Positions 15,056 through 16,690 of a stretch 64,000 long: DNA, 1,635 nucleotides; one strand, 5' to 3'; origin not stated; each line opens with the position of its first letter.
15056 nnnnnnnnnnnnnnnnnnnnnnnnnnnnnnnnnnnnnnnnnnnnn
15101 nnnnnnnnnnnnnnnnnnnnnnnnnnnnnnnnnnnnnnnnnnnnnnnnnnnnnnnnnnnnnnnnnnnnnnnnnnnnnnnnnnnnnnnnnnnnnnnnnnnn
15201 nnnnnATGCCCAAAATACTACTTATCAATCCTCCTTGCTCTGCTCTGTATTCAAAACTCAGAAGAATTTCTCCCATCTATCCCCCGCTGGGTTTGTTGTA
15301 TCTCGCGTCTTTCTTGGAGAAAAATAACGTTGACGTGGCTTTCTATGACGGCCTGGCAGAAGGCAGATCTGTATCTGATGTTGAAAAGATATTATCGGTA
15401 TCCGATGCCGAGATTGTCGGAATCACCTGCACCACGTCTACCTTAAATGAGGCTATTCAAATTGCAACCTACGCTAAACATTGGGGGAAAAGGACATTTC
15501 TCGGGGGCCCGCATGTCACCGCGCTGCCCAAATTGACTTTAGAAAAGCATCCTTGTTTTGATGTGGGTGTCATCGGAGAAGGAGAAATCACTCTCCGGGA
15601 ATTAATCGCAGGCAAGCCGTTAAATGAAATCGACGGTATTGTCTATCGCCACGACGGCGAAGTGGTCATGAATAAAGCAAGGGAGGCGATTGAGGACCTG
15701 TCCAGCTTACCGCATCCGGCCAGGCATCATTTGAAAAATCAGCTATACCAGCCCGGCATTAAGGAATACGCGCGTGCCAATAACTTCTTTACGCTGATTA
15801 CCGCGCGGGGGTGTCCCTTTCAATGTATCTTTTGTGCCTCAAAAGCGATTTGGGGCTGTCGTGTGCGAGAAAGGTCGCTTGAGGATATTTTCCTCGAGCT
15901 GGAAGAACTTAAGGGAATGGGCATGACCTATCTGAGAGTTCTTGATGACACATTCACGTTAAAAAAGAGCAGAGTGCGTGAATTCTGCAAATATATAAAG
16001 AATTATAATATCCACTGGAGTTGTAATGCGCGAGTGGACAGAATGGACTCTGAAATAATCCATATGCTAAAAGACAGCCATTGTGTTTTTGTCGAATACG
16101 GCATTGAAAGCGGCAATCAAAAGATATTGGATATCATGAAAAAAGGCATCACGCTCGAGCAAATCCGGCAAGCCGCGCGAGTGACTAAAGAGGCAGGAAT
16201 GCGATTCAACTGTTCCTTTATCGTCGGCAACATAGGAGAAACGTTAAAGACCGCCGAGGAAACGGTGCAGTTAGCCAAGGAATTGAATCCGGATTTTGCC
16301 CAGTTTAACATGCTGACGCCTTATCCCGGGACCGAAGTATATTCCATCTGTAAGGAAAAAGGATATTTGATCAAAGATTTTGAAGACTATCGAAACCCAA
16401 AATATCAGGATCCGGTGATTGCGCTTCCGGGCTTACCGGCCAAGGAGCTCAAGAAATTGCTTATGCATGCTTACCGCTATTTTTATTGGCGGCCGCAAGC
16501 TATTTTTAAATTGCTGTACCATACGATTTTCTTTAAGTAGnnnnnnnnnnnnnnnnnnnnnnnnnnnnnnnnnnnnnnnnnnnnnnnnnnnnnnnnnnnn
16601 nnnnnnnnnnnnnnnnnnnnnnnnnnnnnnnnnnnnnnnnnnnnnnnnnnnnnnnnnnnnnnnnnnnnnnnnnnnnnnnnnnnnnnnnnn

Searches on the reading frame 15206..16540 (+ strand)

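Call 11: search_protein_families(library=pfam, proteins=[window:15206-16540:+], max_evalue=0.001)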
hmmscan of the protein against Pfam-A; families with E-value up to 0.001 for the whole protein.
window:15206-16540:+ (444 aa): 2 families
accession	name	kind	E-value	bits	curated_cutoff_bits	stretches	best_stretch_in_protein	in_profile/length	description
PF04055.27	Radical_SAM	-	1.3e-24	87.7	29.5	1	198-357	2-166/166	Radical SAM superfamily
PF02310.24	B12-binding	-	3.1e-21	75.9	32.1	1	23-133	10-120/121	B12 binding domain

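Call 52: search_protein_families(library=ncbifam, proteins=[window:15206-16540:+], max_evalue=0.000001)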
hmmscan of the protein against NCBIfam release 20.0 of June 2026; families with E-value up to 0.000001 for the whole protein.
window:15206-16540:+ (444 aa): 25 families
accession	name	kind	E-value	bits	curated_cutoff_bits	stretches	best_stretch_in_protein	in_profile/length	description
TIGR03471.1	HpnJ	equivalog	6.7e-72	242.9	577.6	1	13-441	20-447/472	hopanoid biosynthesis associated radical SAM protein HpnJ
TIGR02026.1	BchE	equivalog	3.3e-56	191.2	481.35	1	3-440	1-440/497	magnesium-protoporphyrin IX monomethyl ester anaerobic oxidative cyclase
NF050148.1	rSAM_ApyD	equivalog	1.5e-47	162.4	750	1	24-380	22-391/645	RiPP biosynthesis radical SAM protein ApyD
TIGR04479.1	bcpD_PhpK_rSAM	subfamily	4.1e-42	144.2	600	1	28-367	73-416/504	PhpK family radical SAM P-methyltransferase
TIGR04014.1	B12_SAM_MJ_0865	equivalog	6.3e-40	137.3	360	1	66-382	39-358/434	methyl-coenzyme M reductase glutamine C-methyltransferase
NF033070.1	rSAM_AprD4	equivalog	2.3e-37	129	500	1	24-393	39-401/456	AprD4 family radical SAM diol-dehydratase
NF038361.1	rSAM_Sden_1168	equivalog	3.1e-34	118.4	575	1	1-386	62-477/560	Sden_1168 family B12-binding radical SAM P-methyltransferase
TIGR04072.2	rSAM_ladder_B12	equivalog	4e-30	104.8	360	1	23-400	15-389/443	lipid biosynthesis B12-binding/radical SAM protein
TIGR04385.1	B12_rSAM_cofa1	equivalog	6.7e-29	101.4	450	1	86-362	90-366/438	B12 lower ligand biosynthesis radical SAM protein BzaD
TIGR04013.1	B12_SAM_MJ_1487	hypoth_equivalog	1e-28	100.3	251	1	55-380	31-355/382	TIGR04013 family B12-binding domain/radical SAM domain-containing protein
TIGR04295.1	B12_rSAM_oligo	hypoth_equivalog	4e-28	98.3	400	1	6-355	4-353/422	TIGR04295 family B12-binding domain-containing radical SAM protein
NF045585.1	rSAM_slr0320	equivalog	1.2e-21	76.9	775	1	94-364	138-413/511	photosystem II high light acclimation radical SAM protein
TIGR04367.1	HpnR_B12_rSAM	equivalog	7e-19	67.7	650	1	4-405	3-392/490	hopanoid C-3 methylase HpnR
NF033712.0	B12_rSAM_KedN5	subfamily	8.2e-19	67.2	700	1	59-348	54-358/624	KedN5 family methylcobalamin-dependent radical SAM C-methyltransferase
TIGR03975.1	rSAM_ocin_1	subfamily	1.1e-18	67.2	281.85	1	57-358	118-428/606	RiPP maturation radical SAM C-methyltransferase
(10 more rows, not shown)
